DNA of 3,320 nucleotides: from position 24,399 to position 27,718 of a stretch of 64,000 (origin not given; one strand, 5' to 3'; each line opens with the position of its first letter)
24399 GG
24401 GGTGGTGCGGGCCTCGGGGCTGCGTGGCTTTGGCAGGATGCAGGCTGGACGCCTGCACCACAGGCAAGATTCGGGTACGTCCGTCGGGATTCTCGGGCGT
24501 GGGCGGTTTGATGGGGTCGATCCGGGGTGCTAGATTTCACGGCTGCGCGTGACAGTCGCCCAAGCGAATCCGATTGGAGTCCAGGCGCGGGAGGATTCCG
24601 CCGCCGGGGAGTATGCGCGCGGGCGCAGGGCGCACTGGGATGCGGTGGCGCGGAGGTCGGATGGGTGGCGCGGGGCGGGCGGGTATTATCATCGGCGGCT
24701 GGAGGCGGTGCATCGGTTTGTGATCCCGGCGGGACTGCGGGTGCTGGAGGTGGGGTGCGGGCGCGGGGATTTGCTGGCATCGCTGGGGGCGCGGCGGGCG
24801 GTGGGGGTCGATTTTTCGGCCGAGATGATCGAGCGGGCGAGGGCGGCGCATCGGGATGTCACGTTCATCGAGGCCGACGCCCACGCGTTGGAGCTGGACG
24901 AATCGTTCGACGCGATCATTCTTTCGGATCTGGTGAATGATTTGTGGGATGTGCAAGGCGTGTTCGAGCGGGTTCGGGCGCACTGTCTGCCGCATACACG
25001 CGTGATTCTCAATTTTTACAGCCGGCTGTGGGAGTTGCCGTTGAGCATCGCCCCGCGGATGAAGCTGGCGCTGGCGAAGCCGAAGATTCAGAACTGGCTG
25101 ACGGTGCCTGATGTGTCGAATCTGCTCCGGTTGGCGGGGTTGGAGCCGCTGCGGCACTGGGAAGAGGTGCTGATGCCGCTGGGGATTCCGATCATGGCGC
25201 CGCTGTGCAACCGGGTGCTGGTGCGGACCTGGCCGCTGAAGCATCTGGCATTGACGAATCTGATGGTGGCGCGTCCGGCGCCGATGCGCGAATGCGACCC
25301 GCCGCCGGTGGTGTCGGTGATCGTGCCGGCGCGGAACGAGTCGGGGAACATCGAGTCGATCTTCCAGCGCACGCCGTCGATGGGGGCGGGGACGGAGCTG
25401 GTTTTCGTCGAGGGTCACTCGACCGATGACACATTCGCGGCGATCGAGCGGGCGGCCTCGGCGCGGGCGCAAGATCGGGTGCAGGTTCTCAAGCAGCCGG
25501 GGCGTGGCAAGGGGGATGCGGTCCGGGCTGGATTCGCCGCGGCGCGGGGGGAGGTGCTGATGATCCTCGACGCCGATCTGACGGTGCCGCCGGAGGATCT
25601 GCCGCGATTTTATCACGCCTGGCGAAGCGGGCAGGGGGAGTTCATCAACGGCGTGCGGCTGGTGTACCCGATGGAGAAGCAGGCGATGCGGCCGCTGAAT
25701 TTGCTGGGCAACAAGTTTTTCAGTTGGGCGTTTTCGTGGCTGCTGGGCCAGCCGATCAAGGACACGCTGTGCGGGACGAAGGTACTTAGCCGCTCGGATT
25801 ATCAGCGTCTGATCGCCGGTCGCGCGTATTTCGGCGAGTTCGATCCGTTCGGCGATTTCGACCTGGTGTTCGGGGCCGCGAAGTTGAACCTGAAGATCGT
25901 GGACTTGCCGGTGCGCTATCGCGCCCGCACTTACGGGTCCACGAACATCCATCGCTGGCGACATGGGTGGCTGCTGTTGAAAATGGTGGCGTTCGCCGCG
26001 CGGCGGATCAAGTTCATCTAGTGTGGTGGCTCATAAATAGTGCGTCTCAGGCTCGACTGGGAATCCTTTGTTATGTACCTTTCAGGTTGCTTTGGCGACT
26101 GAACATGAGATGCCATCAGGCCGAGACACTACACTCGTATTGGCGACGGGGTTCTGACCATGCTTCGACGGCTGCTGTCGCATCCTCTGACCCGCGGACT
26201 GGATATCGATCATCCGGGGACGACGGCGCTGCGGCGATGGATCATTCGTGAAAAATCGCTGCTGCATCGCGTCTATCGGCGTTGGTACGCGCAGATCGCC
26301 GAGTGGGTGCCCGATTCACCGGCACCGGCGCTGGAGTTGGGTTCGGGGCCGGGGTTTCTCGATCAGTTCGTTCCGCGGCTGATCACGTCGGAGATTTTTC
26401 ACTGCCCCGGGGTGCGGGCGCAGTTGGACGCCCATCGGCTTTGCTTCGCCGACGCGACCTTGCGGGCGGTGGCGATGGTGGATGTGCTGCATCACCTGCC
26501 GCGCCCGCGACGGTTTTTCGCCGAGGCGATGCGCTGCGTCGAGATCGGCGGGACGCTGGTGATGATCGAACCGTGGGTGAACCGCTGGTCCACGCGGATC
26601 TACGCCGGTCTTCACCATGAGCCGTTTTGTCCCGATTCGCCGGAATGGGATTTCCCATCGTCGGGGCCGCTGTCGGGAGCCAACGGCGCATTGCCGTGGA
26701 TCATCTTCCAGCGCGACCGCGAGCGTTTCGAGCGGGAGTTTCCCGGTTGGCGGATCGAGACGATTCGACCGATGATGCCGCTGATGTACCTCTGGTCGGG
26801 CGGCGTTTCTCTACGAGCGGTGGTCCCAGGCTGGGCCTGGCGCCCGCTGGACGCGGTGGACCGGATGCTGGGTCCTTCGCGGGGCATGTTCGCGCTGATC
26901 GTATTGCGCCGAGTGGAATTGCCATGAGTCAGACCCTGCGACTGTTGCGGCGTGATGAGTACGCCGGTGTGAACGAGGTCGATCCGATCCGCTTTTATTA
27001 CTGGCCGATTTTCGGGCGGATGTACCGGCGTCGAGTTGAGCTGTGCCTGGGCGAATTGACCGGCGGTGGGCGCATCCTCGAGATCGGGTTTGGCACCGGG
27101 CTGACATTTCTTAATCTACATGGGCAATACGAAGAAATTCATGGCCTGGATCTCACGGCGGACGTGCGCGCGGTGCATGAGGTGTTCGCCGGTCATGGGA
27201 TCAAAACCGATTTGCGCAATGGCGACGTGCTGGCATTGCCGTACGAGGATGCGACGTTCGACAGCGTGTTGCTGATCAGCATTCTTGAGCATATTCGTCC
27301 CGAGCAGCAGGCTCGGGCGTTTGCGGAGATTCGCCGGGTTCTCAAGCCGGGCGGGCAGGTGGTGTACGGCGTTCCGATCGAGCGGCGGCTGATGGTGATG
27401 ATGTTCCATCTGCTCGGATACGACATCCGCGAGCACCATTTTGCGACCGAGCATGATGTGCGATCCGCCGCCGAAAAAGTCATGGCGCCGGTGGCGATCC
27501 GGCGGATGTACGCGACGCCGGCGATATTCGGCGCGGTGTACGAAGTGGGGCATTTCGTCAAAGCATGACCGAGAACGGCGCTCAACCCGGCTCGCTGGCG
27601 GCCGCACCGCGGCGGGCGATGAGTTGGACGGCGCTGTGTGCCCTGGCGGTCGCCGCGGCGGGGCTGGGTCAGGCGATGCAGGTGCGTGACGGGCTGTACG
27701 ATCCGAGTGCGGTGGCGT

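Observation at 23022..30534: Translationally coupled methyltransferase-glycosyltransferase cluster suggesting a lipid-linked methyl-sugar modification pathway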

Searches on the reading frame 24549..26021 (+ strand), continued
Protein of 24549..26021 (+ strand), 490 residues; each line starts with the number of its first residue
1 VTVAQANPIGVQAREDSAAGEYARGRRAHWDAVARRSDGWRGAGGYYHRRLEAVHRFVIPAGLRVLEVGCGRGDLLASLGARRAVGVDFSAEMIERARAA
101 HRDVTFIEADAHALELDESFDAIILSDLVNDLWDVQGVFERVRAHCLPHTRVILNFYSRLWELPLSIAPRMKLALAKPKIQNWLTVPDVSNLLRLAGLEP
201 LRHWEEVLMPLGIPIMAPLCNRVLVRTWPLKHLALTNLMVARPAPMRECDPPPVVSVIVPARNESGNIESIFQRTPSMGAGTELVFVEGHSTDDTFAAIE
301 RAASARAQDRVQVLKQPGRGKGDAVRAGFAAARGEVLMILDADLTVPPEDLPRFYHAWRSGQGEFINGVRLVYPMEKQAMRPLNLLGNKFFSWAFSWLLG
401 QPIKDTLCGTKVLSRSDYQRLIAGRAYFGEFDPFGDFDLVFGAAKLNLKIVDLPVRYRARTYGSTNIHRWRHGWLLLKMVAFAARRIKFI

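Call 77: search_protein_families(library=pfam, proteins=[L034:11502-13451:-, L037:11509-13269:+, L054:11468-13255:+, L062:11470-13080:-, L063:8610-9782:+, L048:8495-9742:-, L026:11458-13545:+, L066:8268-9839:-, L064:565-2496:+, L039:11498-14077:-], max_evalue=0.01)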
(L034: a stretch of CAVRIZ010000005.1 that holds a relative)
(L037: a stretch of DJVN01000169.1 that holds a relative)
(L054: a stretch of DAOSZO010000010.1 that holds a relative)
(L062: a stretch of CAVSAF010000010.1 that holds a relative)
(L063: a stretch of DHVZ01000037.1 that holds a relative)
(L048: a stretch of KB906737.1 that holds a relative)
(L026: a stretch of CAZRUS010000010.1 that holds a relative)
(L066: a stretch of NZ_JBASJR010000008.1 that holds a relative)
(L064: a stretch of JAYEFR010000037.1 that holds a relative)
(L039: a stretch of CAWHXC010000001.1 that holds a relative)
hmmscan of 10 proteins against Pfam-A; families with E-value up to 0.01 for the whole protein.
L034:11502-13451:- (649 aa): 0 families

L037:11509-13269:+ (586 aa): 20 families
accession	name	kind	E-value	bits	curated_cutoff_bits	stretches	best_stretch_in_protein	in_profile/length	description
PF00515.34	TPR_1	-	4.8e-20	70.9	27.8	1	534-566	2-34/34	Tetratricopeptide repeat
PF07719.23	TPR_2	-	5.8e-19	67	27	1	534-566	2-34/34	Tetratricopeptide repeat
PF13431.12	TPR_17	-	1.4e-18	65.9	24.4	2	523-553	3-33/34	Tetratricopeptide repeat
PF13181.12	TPR_8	-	3.7e-16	58.3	25.7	2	534-566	2-34/34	Tetratricopeptide repeat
PF13428.12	TPR_14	-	5.6e-13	48.6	23.5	0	534-573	2-41/44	Tetratricopeptide repeat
PF13432.12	TPR_16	-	1.7e-12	48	32.7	1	503-566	1-64/65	Tetratricopeptide repeat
PF14559.12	TPR_19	-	3.5e-12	46.9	25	1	479-538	5-64/68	Tetratricopeptide repeat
PF13414.12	TPR_11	-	9e-12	44.9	26.8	1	540-570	1-31/42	TPR repeat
PF13424.12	TPR_12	-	1.7e-10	41.3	30.1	1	499-562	3-74/77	Tetratricopeptide repeat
PF23914.1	TPR_CcmH_CycH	-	6.3e-09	36.3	42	1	526-573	43-90/158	Cytochrome c-type biogenesis protein H TPR domain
PF13371.12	TPR_9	-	8.3e-08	32.6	35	1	442-494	6-58/73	Tetratricopeptide repeat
PF13231.12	PMT_2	-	6.8e-07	30.1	26.1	1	80-214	11-142/160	Dolichyl-phosphate-mannose-protein mannosyltransferase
PF12569.14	NatA_aux_su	-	6.8e-07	29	33.3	1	423-491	182-252/515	N-terminal acetyltransferase A, auxiliary subunit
PF12895.13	ANAPC3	-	2.5e-05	24.9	27.2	0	409-491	1-82/82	Anaphase-promoting complex, cyclosome, subunit 3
PF13374.12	TPR_10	-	3.4e-05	24.2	27.5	0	534-562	3-31/42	Tetratricopeptide repeat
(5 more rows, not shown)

L054:11468-13255:+ (595 aa): 19 families
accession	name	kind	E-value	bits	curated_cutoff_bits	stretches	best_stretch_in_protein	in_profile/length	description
PF00515.34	TPR_1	-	9.1e-25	85.9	27.8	2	544-575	2-33/34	Tetratricopeptide repeat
PF13431.12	TPR_17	-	3.4e-23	80.4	24.4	4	467-495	5-33/34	Tetratricopeptide repeat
PF13432.12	TPR_16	-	5.7e-19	68.7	32.7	3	535-575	23-63/65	Tetratricopeptide repeat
PF07719.23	TPR_2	-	2.4e-17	62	27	2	544-575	2-33/34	Tetratricopeptide repeat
PF13181.12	TPR_8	-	2.2e-16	59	25.7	2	544-574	2-32/34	Tetratricopeptide repeat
PF13414.12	TPR_11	-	7.5e-15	54.8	26.8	1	482-520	1-39/42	TPR repeat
PF13424.12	TPR_12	-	2.1e-14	53.9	30.1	2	509-573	3-75/77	Tetratricopeptide repeat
PF13374.12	TPR_10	-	5.4e-13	48.9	27.5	2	476-504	3-31/42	Tetratricopeptide repeat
PF13371.12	TPR_9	-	7.6e-11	42.3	35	1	452-505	6-59/73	Tetratricopeptide repeat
PF13428.12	TPR_14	-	7.5e-09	35.9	23.5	0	482-517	8-43/44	Tetratricopeptide repeat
PF14559.12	TPR_19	-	6.2e-07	30.1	25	1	520-584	2-65/68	Tetratricopeptide repeat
PF13176.12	TPR_7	-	1.7e-06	28.1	27.9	0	546-573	2-29/36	Tetratricopeptide repeat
PF13231.12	PMT_2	-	4.1e-06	27.5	26.1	1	97-214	16-128/160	Dolichyl-phosphate-mannose-protein mannosyltransferase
PF12895.13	ANAPC3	-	7e-05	23.5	27.2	1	429-501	11-82/82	Anaphase-promoting complex, cyclosome, subunit 3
PF12569.14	NatA_aux_su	-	0.00046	19.7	33.3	0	441-503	192-254/515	N-terminal acetyltransferase A, auxiliary subunit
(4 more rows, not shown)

L062:11470-13080:- (536 aa): 1 family
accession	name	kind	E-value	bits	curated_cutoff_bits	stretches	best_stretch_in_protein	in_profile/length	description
PF13231.12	PMT_2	-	7.1e-14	52.8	26.1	1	98-235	20-158/160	Dolichyl-phosphate-mannose-protein mannosyltransferase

L063:8610-9782:+ (390 aa): 3 families
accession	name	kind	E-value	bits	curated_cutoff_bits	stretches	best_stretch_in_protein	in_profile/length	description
PF07690.21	MFS_1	-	2.6e-39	135.6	33.4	2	17-327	2-324/347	Major Facilitator Superfamily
PF06779.20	MFS_4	-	7.6e-08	32.5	26.3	1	31-380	13-362/364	Uncharacterised MFS-type transporter YbfB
PF00083.30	Sugar_tr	-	0.00028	20.4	22.3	1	234-379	30-188/452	Sugar (and other) transporter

L048:8495-9742:- (415 aa): 1 family
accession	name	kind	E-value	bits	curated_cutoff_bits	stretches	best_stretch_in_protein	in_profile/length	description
PF09594.16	GT87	-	6e-12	46.2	25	1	52-302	1-234/237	Glycosyltransferase family 87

L026:11458-13545:+ (695 aa): 0 families

L066:8268-9839:- (523 aa): 0 families

L064:565-2496:+ (643 aa): 20 families
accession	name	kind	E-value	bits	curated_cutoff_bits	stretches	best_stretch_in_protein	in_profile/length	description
PF07719.23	TPR_2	-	2.1e-24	84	27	3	502-534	1-33/34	Tetratricopeptide repeat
PF00515.34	TPR_1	-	2e-22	78.5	27.8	3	504-534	3-33/34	Tetratricopeptide repeat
PF13414.12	TPR_11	-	4.3e-19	68.4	26.8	2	475-516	1-42/42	TPR repeat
PF13432.12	TPR_16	-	1.8e-15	57.5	32.7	1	444-501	7-64/65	Tetratricopeptide repeat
PF13431.12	TPR_17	-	2.9e-15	55.6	24.4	1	490-522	1-33/34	Tetratricopeptide repeat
PF13424.12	TPR_12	-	4.9e-15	55.9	30.1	2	470-531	5-74/77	Tetratricopeptide repeat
PF13428.12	TPR_14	-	5.7e-14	51.7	23.5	0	504-542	3-41/44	Tetratricopeptide repeat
PF14559.12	TPR_19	-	5.7e-13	49.4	25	2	444-487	1-44/68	Tetratricopeptide repeat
PF13181.12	TPR_8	-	1e-10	41.3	25.7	2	502-534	1-33/34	Tetratricopeptide repeat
PF13176.12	TPR_7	-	2.5e-10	40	27.9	0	578-609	1-32/36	Tetratricopeptide repeat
PF10373.15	EST1_DNA_bind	-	3.1e-07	30.7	22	1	453-527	1-75/282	Est1 DNA/RNA binding domain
PF13374.12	TPR_10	-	4.6e-07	30.1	27.5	0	472-497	6-31/42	Tetratricopeptide repeat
PF23914.1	TPR_CcmH_CycH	-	1.6e-06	28.5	42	0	500-596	48-141/158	Cytochrome c-type biogenesis protein H TPR domain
PF13371.12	TPR_9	-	0.00014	22.2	35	0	476-538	3-65/73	Tetratricopeptide repeat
PF09976.15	TPR_21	-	0.00033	20.9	25.5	0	433-496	112-174/193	Tetratricopeptide repeat-like domain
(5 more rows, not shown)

L039:11498-14077:- (859 aa): 1 family
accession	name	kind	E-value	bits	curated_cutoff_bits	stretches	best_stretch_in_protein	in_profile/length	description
PF13231.12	PMT_2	-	0.0059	17.3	26.1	1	311-476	5-160/160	Dolichyl-phosphate-mannose-protein mannosyltransferase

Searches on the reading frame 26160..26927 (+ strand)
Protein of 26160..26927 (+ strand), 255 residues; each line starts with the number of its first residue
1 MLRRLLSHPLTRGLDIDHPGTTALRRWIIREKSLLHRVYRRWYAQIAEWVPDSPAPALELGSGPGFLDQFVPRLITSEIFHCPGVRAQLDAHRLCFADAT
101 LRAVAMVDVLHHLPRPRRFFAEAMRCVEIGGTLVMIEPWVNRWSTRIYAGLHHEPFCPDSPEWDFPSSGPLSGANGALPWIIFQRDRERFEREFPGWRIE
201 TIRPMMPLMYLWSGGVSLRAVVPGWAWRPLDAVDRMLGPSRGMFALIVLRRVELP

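Call 5: search_protein_families(library=pfam, proteins=[window:26160-26927:+], max_evalue=0.01)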
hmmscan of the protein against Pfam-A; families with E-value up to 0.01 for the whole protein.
window:26160-26927:+ (255 aa): 3 families
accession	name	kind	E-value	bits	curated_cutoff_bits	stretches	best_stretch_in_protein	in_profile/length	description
PF08241.18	Methyltransf_11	-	2.5e-07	31.7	21.2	1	88-135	48-95/95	Methyltransferase domain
PF13489.12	Methyltransf_23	-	0.00016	21.9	27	1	36-138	6-119/164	Methyltransferase domain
PF13649.12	Methyltransf_25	-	0.0025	18.9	27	1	88-131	52-97/97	Methyltransferase domain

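Call 6: search_protein_families(library=ncbifam, proteins=[window:26160-26927:+], max_evalue=0.01)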
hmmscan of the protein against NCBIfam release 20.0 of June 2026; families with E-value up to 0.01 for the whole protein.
window:26160-26927:+ (255 aa): 1 family
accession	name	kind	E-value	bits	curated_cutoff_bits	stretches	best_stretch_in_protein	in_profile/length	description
NF045823.1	PthPhpthDimycoMt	equivalog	0.0025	17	300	1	88-134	119-165/256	phthiotriol/phenolphthiotriol dimycocerosates methyltransferase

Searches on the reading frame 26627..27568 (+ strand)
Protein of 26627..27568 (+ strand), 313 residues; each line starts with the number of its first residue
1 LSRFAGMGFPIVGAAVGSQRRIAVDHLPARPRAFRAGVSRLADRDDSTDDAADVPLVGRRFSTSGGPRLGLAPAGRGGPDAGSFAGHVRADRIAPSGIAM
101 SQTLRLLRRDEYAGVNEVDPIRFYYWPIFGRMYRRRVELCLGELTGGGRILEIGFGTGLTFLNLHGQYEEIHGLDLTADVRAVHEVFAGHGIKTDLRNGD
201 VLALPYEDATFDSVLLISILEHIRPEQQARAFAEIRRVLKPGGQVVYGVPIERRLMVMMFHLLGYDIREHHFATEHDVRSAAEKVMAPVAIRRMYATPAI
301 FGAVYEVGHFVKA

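Call 5: search_protein_families(library=pfam, proteins=[window:26627-27568:+], max_evalue=0.01)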
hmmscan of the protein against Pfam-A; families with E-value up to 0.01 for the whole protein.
window:26627-27568:+ (313 aa): 7 families
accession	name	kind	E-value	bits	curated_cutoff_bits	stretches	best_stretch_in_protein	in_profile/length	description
PF08241.18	Methyltransf_11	-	3.6e-18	66.4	21.2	1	151-246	1-94/95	Methyltransferase domain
PF13649.12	Methyltransf_25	-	5.2e-18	66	27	1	150-243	1-97/97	Methyltransferase domain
PF13489.12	Methyltransf_23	-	4.6e-10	39.9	27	1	133-283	9-155/164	Methyltransferase domain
PF08242.18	Methyltransf_12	-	1.1e-09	39.3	30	1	151-244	1-97/98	Methyltransferase domain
PF13847.12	Methyltransf_31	-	8.2e-08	32.5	27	1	146-246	3-108/145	Methyltransferase domain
PF01209.24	Ubie_methyltran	-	1.1e-05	25.3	20.1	1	131-246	33-150/233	ubiE/COQ5 methyltransferase family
PF02353.26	CMAS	-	6.1e-05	22.9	27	1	143-246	59-163/273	Mycolic acid cyclopropane synthetase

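Call 6: search_protein_families(library=ncbifam, proteins=[window:26627-27568:+], max_evalue=0.01)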
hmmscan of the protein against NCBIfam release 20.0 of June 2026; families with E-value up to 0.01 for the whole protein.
window:26627-27568:+ (313 aa): 25 families
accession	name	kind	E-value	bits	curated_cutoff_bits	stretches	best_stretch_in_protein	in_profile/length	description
NF041255.1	mycofact_MftM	equivalog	7.5e-11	41.9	200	1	143-269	136-261/289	mycofactocin oligosaccharide methyltransferase MftM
NF043040.1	corrin_prot_MT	hypoth_equivalog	2.8e-09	36.7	180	1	145-246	40-146/216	corrinoid protein-associated methyltransferase CpaM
NF045667.1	MTase_DVU1556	equivalog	4.3e-09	36.1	155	1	136-246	14-118/213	DVU_1556 family methyltransferase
NF041537.1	ArsM_AhpD_UU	exception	1e-08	34.3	510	1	140-246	70-179/345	arsenite methyltransferase/AhpD domain selenoprotein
NF047649.1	MTase_UXPK_star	exception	2.7e-08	33.2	460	1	140-246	71-180/283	methyltransferase/UXPK-star double selenoprotein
NF001241.0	PRK00216.1-2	equivalog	3e-08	33.6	327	1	131-246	37-146/231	demethylmenaquinone methyltransferase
NF041536.1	ArsM_DUF2284_UU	exception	8.6e-08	30.9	575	1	140-246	70-179/459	arsenite methyltransferase/DUF2284 domain selenoprotein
NF001243.0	PRK00216.1-4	equivalog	4.1e-07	29.6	235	1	147-246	48-150/237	demethylmenaquinone methyltransferase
TIGR02752.1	MenG_heptapren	equivalog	5.4e-07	29.4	419.85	1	147-246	46-148/231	demethylmenaquinone methyltransferase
NF038099.1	AsSugarArsM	exception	7.7e-07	28.6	400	1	194-256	118-180/321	arsenosugar biosynthesis arsenite methyltransferase ArsM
NF045823.1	PthPhpthDimycoMt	equivalog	1.1e-06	28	300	1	148-247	68-166/256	phthiotriol/phenolphthiotriol dimycocerosates methyltransferase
NF008823.0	PRK11873.1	subfamily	1.2e-06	28.3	263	1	142-246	73-180/272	arsenite methyltransferase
NF045825.1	FAmtase_mtf2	equivalog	1.4e-06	27.7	400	1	147-248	59-159/248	fatty-acid O-methyltransferase Mtf2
NF040539.1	AST_met_ArsM_2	exception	2.4e-06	27.6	240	1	148-247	58-163/262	putative arsinothricin biosynthesis methyltransferase ArsM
NF045649.1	2X_seleno_MduS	exception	3.5e-06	26.2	380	1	149-282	44-187/338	methyltransferase domain-containing selenoprotein MduS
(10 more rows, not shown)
